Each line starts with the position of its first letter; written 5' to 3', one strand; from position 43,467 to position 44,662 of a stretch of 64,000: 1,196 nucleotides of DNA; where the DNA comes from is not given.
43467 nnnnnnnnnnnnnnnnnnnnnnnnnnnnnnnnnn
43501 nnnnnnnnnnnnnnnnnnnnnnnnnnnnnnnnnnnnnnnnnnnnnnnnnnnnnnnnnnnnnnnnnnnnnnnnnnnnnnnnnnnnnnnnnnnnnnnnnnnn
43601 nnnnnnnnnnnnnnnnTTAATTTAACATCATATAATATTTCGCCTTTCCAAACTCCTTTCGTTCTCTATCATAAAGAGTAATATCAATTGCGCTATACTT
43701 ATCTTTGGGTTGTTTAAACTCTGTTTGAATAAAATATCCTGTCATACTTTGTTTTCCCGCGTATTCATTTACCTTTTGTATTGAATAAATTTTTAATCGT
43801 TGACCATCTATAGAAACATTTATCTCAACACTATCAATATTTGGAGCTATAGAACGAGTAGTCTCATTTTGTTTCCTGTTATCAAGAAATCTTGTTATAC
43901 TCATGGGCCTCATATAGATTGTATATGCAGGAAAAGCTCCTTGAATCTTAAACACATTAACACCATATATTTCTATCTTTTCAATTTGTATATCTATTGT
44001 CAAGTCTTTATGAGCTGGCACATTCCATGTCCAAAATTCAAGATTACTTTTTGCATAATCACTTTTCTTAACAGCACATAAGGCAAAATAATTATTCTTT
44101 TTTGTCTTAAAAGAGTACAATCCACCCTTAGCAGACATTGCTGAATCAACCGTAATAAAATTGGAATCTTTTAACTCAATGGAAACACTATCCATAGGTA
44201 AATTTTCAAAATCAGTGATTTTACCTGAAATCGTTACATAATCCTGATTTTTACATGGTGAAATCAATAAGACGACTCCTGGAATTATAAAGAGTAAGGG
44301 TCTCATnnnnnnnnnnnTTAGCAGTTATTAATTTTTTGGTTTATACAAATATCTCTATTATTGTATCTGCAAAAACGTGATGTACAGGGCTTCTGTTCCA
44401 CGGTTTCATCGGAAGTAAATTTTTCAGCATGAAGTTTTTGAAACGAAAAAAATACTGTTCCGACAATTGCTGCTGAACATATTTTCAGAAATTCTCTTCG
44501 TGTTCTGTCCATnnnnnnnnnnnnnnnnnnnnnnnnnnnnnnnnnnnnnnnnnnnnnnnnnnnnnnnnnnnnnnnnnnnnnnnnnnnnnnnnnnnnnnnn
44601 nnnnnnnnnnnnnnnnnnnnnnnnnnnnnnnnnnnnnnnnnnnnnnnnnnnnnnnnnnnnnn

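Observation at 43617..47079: A four-gene exported cassette splits the subunit genes of a cytoplasmic XDH-family enzyme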

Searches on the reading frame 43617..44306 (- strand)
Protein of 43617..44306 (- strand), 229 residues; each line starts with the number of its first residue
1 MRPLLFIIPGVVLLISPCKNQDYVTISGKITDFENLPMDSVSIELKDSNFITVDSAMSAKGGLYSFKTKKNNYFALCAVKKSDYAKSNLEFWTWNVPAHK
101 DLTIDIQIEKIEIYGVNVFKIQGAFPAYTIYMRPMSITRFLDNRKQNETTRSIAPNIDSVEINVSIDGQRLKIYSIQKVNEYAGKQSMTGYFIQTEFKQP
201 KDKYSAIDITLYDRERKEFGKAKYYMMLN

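Call 4: search_protein_families(library=pfam, proteins=[window:43617-44306:-], max_evalue=0.01)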
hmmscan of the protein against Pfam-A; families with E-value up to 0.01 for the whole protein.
window:43617-44306:- (229 aa): 0 families

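Call 5: search_protein_families(library=ncbifam, proteins=[window:43617-44306:-], max_evalue=0.01)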
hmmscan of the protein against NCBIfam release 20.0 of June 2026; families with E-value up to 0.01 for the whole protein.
window:43617-44306:- (229 aa): 0 families

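Call 58: find_homologous_proteins(query=window:43617-44306:-, max_evalue=0.001)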
Query window:43617-44306:- (229 aa): 3 proteins with E <= 0.001 among 96 candidates.
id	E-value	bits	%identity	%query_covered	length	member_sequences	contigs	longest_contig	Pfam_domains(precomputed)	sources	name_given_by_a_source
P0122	2.3e-148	510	100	100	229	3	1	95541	-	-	-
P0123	8.7e-73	263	53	99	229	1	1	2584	PF13620.13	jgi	jgi:hypothetical protein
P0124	2.3e-62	229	60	76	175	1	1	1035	-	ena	-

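Call 59: find_encoding_contigs(protein=P0123, flank=5000, max_places=3)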
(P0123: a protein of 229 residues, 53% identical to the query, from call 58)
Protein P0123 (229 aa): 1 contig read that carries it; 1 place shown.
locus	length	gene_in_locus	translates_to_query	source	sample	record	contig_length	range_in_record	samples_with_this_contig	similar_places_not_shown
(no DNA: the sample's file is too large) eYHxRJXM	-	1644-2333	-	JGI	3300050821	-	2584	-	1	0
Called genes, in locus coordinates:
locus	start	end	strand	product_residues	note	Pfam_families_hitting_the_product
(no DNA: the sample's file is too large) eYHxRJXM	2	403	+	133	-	?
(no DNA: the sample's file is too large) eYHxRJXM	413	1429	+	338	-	PF01095:Pectinesterase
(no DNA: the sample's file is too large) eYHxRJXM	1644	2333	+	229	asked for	PF13620:CarboxypepD_reg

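Call 62: search_protein_families(library=pfam, proteins=[window:43617-44306:-], max_evalue=5)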
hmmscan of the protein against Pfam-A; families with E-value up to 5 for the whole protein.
window:43617-44306:- (229 aa): 4 families
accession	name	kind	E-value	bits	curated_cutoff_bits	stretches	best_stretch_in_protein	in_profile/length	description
PF14274.12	BT_3044-like_C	-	0.029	15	23.1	1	173-200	4-31/141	BT_3044-like, C-terminal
PF13620.12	CarboxypepD_reg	-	0.036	14.9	32.3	1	25-70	1-47/82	Carboxypeptidase regulatory-like domain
PF08400.16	phage_tail_N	-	0.083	13.3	26.6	1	24-76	3-61/134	Prophage tail fibre N-terminal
PF17210.9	SdrD_B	-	0.16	12.6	29.7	1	32-87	18-73/112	SdrD B-like domain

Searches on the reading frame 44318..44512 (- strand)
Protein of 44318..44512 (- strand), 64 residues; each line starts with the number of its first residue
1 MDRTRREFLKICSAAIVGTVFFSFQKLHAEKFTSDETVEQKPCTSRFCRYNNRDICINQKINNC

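Call 4: search_protein_families(library=pfam, proteins=[window:44318-44512:-], max_evalue=0.01)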
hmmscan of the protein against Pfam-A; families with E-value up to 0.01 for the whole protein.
window:44318-44512:- (64 aa): 0 families

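Call 5: search_protein_families(library=ncbifam, proteins=[window:44318-44512:-], max_evalue=0.01)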
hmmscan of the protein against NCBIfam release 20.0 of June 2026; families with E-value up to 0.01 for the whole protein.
window:44318-44512:- (64 aa): 0 families

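Call 62: search_protein_families(library=pfam, proteins=[window:44318-44512:-], max_evalue=5)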
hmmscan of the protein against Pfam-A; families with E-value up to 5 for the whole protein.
window:44318-44512:- (64 aa): 0 families

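Call 91: find_homologous_proteins(query=window:44318-44512:-, max_evalue=0.01)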
Query window:44318-44512:-: no candidate shares three 5-residue words with the query. No homologue found.

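Call 100: search_protein_representatives(alignment_id=A5)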
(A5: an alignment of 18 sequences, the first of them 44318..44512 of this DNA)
Query: 18 sequences, 63 profile positions. Proteins with E-value up to 0.001 (for the whole library): 43; up to 1e-10: 5; up to 1e-30: 0. The best 43 are listed.
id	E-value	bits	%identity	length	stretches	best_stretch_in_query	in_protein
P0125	4.7e-19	84.1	-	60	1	1-58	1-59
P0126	1.3e-14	69.9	-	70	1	1-62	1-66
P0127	3.7e-13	65.3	-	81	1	2-55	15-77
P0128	2.4e-12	62.7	-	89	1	2-54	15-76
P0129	6.4e-12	61.3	-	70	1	2-53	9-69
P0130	2.1e-10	56.4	-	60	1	2-50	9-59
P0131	4.6e-10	55.4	-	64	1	2-56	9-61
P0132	7.6e-10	54.7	-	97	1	2-54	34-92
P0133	1.2e-09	54.1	-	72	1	1-62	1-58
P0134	3.4e-08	49.4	-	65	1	1-58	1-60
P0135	6.2e-08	48.5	-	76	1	5-54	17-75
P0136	7.5e-08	48.3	-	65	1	1-61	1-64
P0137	3.5e-07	46.1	-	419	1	2-50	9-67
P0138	1.1e-06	44.6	-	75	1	2-61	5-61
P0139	1.1e-06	44.5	-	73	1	1-62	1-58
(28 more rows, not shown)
